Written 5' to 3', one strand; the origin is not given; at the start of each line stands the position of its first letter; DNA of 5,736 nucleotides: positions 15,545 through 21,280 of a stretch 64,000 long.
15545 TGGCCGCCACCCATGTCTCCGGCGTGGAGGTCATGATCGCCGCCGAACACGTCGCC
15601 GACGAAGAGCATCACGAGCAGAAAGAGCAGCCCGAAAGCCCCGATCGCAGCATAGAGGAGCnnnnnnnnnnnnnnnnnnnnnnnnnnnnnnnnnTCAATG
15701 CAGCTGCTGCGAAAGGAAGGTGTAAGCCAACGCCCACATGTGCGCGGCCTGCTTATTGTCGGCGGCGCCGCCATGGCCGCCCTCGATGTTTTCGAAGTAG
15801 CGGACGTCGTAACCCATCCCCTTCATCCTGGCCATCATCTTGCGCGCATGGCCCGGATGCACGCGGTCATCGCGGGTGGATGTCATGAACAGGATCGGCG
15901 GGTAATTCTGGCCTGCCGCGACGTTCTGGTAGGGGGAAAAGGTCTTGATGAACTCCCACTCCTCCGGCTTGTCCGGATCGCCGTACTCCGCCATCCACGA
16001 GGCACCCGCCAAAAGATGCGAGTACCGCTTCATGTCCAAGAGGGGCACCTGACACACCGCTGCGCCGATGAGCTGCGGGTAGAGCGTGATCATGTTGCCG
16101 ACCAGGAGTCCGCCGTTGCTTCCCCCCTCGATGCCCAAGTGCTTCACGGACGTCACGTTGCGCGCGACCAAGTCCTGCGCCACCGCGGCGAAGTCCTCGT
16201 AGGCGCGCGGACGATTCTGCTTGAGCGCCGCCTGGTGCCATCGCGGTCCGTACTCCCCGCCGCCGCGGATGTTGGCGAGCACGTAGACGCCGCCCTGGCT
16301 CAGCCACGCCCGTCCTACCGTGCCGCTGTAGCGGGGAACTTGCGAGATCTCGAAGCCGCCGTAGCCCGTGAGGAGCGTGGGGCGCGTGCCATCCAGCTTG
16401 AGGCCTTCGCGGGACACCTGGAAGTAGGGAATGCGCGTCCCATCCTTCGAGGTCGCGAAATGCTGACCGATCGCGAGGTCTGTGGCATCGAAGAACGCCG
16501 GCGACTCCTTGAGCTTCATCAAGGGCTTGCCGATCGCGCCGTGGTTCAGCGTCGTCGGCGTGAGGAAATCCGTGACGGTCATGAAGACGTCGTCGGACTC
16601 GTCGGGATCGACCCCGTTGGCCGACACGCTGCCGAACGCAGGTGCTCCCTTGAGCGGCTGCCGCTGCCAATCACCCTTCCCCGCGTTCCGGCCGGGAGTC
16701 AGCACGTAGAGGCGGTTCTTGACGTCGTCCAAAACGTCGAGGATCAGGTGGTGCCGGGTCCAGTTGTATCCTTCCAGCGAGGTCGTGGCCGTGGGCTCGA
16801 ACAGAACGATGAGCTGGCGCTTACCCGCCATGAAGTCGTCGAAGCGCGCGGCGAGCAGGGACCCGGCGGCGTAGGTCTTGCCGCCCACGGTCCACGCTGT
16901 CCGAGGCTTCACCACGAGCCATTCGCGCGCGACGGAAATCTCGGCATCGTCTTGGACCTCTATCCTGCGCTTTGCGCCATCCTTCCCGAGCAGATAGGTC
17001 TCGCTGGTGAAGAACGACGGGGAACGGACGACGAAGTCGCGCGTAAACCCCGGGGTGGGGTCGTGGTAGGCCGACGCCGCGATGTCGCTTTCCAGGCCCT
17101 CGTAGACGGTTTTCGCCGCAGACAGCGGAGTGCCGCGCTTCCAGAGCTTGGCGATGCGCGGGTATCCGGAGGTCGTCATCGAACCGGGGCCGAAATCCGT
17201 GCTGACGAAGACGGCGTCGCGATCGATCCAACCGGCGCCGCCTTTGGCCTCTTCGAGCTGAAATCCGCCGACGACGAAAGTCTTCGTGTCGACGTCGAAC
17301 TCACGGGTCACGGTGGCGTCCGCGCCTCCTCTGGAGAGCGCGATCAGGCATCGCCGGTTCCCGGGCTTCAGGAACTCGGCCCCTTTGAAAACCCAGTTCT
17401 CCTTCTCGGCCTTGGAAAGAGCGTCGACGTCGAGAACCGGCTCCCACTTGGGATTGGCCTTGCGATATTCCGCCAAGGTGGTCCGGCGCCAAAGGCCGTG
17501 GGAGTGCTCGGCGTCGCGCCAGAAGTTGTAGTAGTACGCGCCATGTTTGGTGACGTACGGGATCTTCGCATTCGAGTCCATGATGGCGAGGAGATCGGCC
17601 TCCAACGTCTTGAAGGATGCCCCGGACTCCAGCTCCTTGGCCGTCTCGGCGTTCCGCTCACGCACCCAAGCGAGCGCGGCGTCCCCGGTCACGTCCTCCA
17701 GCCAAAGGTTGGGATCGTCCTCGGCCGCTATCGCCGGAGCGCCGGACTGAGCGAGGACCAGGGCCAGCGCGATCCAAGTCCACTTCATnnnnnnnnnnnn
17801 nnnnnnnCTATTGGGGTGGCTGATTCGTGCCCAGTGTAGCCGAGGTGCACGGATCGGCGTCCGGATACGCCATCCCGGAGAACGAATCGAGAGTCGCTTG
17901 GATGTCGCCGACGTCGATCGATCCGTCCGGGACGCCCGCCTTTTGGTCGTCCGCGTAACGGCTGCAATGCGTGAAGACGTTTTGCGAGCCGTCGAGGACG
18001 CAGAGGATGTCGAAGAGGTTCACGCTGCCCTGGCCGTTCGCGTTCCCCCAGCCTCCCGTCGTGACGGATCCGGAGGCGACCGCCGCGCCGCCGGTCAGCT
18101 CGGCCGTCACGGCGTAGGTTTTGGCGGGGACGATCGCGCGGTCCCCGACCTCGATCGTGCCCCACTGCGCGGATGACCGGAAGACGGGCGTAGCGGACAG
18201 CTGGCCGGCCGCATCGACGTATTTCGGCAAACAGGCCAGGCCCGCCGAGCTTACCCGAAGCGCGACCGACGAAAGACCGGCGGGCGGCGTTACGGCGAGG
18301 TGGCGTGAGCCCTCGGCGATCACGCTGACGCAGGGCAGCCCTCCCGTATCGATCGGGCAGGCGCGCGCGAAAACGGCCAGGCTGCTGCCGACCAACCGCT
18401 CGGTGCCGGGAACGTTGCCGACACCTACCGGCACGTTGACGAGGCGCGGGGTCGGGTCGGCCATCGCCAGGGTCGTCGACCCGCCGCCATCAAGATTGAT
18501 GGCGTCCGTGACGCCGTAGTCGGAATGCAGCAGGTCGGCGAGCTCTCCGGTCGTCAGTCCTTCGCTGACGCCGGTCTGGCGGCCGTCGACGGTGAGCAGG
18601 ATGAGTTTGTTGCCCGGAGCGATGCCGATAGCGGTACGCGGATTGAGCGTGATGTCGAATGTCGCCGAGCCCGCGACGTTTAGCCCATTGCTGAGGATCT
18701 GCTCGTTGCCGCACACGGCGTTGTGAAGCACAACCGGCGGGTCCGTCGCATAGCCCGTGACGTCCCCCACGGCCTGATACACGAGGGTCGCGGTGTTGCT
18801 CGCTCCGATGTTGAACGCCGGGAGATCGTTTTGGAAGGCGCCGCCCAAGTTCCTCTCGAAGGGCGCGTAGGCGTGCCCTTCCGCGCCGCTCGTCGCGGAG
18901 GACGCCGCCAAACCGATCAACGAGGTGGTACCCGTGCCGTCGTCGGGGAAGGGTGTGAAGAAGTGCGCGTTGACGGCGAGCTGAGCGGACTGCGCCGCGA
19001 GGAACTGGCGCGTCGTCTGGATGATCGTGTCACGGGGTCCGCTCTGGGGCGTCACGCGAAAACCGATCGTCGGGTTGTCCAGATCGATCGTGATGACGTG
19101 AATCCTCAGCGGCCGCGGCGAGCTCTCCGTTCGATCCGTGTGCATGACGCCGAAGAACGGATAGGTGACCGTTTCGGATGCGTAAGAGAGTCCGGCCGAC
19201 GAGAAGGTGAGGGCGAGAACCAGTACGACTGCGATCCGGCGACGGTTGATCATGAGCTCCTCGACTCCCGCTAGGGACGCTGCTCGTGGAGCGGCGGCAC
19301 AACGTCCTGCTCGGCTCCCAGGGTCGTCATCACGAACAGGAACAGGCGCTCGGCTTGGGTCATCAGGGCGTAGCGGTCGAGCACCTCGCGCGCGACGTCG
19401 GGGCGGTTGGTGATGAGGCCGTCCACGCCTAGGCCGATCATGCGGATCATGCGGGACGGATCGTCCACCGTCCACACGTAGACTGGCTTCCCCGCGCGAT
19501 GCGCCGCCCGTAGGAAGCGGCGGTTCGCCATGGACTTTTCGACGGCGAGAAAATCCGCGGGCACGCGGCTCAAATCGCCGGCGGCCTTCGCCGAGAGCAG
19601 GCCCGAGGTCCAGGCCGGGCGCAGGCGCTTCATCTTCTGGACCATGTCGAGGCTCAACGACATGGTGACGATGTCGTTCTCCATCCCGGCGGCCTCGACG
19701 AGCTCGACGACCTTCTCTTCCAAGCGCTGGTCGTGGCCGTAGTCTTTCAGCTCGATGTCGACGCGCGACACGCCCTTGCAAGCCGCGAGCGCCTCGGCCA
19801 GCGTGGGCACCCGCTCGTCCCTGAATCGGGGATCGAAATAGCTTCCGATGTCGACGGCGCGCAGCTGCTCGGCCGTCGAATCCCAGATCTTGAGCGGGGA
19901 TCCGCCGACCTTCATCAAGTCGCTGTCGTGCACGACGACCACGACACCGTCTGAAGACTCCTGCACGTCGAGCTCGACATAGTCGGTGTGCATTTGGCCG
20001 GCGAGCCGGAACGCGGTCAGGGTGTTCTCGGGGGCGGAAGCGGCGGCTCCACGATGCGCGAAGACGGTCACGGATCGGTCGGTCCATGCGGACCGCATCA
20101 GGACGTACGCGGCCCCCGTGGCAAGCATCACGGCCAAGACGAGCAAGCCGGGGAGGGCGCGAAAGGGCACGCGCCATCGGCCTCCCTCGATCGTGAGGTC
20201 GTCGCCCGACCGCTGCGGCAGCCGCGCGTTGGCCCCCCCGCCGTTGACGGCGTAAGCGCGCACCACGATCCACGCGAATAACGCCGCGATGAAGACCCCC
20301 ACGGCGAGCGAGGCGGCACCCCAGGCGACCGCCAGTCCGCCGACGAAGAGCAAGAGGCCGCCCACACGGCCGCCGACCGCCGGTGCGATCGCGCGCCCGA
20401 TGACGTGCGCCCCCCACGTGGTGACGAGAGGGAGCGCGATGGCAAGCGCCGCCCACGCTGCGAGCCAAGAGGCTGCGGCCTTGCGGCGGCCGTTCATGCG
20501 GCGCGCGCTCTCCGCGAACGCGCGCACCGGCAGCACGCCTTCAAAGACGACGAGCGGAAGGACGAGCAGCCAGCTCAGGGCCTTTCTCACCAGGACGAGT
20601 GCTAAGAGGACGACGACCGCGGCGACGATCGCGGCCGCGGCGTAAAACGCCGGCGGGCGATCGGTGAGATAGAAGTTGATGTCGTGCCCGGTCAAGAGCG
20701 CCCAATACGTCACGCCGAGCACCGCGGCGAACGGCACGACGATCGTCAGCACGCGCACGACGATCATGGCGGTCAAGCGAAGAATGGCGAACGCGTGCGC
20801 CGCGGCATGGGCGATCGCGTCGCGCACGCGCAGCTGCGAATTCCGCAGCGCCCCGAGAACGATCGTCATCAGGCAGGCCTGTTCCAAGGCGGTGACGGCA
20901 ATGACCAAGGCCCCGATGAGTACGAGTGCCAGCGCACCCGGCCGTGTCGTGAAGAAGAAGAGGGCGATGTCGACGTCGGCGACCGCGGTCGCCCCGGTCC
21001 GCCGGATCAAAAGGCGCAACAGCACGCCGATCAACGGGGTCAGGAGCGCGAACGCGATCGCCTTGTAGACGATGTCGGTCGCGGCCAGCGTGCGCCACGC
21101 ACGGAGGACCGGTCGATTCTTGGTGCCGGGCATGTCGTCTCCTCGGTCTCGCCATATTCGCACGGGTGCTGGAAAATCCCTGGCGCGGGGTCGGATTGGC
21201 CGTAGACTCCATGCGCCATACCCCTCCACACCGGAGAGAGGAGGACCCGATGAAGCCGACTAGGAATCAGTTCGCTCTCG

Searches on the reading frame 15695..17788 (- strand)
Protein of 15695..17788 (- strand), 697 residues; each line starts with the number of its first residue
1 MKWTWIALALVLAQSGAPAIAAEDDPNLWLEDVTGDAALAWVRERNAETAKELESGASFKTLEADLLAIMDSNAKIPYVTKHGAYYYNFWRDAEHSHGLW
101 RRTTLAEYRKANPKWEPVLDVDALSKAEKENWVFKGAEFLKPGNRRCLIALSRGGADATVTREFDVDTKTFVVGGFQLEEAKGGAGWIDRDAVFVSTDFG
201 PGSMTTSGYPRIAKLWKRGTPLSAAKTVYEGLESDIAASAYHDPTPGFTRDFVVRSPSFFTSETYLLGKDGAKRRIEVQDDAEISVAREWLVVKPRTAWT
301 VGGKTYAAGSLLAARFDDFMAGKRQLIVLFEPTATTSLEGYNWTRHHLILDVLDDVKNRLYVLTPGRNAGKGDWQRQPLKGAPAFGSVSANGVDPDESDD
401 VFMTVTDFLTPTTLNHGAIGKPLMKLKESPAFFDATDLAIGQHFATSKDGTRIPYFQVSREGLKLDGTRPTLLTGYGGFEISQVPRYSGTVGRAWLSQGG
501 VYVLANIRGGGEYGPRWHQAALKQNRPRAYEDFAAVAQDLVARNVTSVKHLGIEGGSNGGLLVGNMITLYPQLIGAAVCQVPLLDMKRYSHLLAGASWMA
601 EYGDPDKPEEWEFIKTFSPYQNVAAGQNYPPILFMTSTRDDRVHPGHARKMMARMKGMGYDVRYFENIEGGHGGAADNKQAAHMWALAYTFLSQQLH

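Call 46: search_protein_families(library=pfam, proteins=[window:15695-17788:-], max_evalue=0.001)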
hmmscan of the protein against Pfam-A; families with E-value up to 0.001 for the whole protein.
window:15695-17788:- (697 aa): 2 families
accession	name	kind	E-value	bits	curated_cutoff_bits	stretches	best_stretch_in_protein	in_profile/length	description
PF00326.27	Peptidase_S9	-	8e-42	143.6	22.6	1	494-696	8-210/213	Prolyl oligopeptidase family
PF02897.21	Peptidase_S9_N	-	2.6e-28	99.3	24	1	25-414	20-398/414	Prolyl oligopeptidase, N-terminal beta-propeller domain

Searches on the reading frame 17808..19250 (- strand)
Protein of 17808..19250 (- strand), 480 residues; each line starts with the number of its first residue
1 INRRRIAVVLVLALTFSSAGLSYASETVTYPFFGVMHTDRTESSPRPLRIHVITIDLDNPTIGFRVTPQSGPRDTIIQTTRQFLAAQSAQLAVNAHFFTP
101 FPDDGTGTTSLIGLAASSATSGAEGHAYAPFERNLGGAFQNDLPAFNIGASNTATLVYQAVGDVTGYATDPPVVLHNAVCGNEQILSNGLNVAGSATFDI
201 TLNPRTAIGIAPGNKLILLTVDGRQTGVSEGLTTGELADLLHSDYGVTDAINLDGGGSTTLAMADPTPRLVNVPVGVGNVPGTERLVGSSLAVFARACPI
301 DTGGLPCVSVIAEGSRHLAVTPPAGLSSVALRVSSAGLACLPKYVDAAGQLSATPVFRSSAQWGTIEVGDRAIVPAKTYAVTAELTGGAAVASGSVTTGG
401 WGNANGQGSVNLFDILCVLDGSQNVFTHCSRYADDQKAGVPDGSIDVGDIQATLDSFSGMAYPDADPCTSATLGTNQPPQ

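Call 46: search_protein_families(library=pfam, proteins=[window:17808-19250:-], max_evalue=0.001)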
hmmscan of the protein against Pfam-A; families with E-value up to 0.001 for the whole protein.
window:17808-19250:- (480 aa): 1 family
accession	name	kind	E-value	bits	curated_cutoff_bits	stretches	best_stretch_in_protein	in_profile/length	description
PF09992.14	NAGPA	-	2.4e-23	83.6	25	1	173-294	60-169/169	Phosphodiester glycosidase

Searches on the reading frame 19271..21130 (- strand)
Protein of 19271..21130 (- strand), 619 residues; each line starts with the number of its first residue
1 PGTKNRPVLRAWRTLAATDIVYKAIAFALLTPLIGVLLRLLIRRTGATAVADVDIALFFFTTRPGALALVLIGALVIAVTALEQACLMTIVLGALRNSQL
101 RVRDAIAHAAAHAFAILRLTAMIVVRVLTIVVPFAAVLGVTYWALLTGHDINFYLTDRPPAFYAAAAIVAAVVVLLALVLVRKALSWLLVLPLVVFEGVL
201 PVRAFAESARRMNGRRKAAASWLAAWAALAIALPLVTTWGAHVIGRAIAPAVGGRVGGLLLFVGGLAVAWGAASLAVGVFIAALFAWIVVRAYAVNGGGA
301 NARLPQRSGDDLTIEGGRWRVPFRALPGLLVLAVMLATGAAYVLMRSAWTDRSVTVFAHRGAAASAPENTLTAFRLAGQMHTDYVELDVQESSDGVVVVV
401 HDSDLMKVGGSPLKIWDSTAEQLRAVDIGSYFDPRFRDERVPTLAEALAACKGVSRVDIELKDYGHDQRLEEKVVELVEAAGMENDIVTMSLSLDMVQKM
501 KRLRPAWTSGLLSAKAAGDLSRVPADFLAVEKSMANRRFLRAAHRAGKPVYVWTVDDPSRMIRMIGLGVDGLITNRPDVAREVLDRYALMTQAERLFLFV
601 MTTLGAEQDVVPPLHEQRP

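Call 16: find_related_loci(query=window:19271-21130:-, collection=genome_contigs, flank=10000)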
Query window:19271-21130:- (619 aa) in genome_contigs; peptide patterns used: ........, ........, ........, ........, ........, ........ (x = any residue, [..] = any of these).
460 stretches matched a pattern; 326 encode a relative of the query (tblastn E <= 1e-3); the best 80 are kept; 80 distinct loci.
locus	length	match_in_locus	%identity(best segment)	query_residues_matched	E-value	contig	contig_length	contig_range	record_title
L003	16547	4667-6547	74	1-619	0e+0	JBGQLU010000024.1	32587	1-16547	MAG: Acidobacteriota bacterium isolate OBJ2_061818_050_30 k141_1077973_length_32587_cov_9.9966, whole genome shotgun seq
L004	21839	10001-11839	54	6-619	3e-172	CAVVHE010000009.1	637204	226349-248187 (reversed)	MAG: Terriglobia bacterium isolate MFD02979.bin.1.14 genome assembly, contig: contig_95289, whole genome shotgun sequenc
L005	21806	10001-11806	50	6-609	4e-160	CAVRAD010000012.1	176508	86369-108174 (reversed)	MAG: uncultured Acidobacteriota bacterium isolate MFD00032.bin.2.131 genome assembly, contig: contig_28140, whole genome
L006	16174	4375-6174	50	20-619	2e-167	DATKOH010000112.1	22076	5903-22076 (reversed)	MAG TPA_asm: Gemmatimonadaceae bacterium isolate SMAG_U14759 k141_1289225, whole genome shotgun sequence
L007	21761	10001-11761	47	10-598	2e-157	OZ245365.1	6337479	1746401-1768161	MAG: Candidatus Marinacidobacterales bacterium isolate 428a867e-cc31-4725-90fc-edcd7ced3517 genome assembly, chromosome:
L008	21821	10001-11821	47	11-619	2e-156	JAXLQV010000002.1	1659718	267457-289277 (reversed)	MAG: Thermoanaerobaculia bacterium isolate STL-ACI12 C1.273.fa-2, whole genome shotgun sequence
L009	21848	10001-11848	74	4-619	0e+0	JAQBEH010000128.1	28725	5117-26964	MAG: Acidobacteriota bacterium isolate MAG_424_bin-23 424_bin-23_ctg-128, whole genome shotgun sequence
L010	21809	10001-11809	43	6-613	1e-145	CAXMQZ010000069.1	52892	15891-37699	MAG: uncultured Polyangiaceae bacterium isolate 10C-St20-MC-01_bin.6.orig genome assembly, contig: k141_3350298, whole g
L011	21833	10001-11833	45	9-613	1e-145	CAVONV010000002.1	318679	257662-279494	MAG: uncultured Acidobacteriota bacterium isolate MFD09964.bin.1.111 genome assembly, contig: contig_18795, whole genome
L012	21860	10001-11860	49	6-619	7e-143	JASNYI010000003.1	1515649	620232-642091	MAG: Thermoanaerobaculia bacterium isolate ACID-3 HKU-EGSB-ACID-3_3, whole genome shotgun sequence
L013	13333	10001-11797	41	11-610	5e-140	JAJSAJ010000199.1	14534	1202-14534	MAG: Planctomycetota bacterium isolate Dive96_bin4.48 k141_659924, whole genome shotgun sequence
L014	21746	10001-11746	41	6-593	1e-133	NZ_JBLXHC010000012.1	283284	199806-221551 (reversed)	MAG: Gimesia sp. isolate ET05-12 T05maxbin_out.043RE.5K@12, whole genome shotgun sequence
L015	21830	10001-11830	43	6-617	3e-132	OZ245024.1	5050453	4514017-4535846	MAG: Candidatus Multivoradales bacterium isolate 4699c579-e532-4021-9292-de0a908f67bd genome assembly, chromosome: 1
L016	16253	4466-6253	45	10-606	1e-127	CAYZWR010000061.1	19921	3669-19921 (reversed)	MAG TPA_asm: uncultured Thermoanaerobaculia bacterium isolate SRP173033_co1_328 genome assembly, contig: NODE_4773_lengt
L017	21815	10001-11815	39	10-615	6e-122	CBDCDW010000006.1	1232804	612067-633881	MAG: uncultured Candidatus Binatia bacterium isolate 9a2c71a9-8664-4bc0-91de-9535c4cbd7a1 genome assembly, contig: conti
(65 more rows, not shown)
